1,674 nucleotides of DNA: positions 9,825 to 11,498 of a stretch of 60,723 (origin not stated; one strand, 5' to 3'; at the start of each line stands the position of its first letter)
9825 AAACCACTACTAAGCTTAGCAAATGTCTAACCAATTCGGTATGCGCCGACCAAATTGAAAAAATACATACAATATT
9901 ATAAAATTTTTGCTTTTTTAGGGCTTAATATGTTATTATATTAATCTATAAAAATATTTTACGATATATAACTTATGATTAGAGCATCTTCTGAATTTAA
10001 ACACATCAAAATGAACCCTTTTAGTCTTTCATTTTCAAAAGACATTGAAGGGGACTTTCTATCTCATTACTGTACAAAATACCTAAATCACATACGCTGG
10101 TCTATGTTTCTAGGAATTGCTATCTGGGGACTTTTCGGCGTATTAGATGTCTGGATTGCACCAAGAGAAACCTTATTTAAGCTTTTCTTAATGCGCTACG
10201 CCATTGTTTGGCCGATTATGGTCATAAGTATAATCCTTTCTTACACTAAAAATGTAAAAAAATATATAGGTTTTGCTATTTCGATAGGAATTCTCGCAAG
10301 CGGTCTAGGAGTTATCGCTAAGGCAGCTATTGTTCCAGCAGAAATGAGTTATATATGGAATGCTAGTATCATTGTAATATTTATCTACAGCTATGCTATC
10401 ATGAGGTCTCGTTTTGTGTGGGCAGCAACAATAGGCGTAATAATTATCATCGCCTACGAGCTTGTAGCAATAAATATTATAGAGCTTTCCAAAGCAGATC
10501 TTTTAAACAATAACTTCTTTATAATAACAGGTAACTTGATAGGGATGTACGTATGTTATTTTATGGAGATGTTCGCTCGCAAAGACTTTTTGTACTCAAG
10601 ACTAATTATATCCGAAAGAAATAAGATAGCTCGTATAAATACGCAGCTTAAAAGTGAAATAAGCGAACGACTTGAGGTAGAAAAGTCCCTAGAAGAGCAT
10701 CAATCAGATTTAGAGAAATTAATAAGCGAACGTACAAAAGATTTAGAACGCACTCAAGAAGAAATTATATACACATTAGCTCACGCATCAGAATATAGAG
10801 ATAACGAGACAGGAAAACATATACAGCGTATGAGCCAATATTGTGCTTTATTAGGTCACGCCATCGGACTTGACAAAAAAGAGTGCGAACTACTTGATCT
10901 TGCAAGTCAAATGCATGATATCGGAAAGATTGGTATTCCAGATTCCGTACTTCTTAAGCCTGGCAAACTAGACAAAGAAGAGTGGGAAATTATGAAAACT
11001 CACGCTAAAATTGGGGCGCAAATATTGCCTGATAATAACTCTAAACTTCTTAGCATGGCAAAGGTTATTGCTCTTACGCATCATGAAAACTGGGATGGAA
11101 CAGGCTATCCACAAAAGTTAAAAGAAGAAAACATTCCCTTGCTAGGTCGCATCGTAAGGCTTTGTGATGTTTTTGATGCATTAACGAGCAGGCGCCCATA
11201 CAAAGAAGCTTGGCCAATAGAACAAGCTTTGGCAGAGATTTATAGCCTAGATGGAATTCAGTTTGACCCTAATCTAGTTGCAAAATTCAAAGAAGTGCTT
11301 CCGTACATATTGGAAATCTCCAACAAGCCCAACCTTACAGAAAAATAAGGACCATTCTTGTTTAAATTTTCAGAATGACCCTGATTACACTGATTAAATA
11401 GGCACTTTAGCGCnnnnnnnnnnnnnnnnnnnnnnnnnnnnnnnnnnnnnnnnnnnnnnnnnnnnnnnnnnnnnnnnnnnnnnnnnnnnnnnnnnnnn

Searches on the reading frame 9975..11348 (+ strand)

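Call 16: search_protein_families(library=pfam, proteins=[window:9975-11348:+], max_evalue=0.01)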
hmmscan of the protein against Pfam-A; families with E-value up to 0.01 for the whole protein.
window:9975-11348:+ (457 aa): 2 families
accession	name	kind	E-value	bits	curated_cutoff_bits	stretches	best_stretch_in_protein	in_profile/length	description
PF13487.12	HD_5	-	5.4e-31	108.1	27.2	1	275-434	10-170/170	HD domain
PF01966.28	HD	-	3.3e-18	66.5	22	1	280-402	2-115/116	HD domain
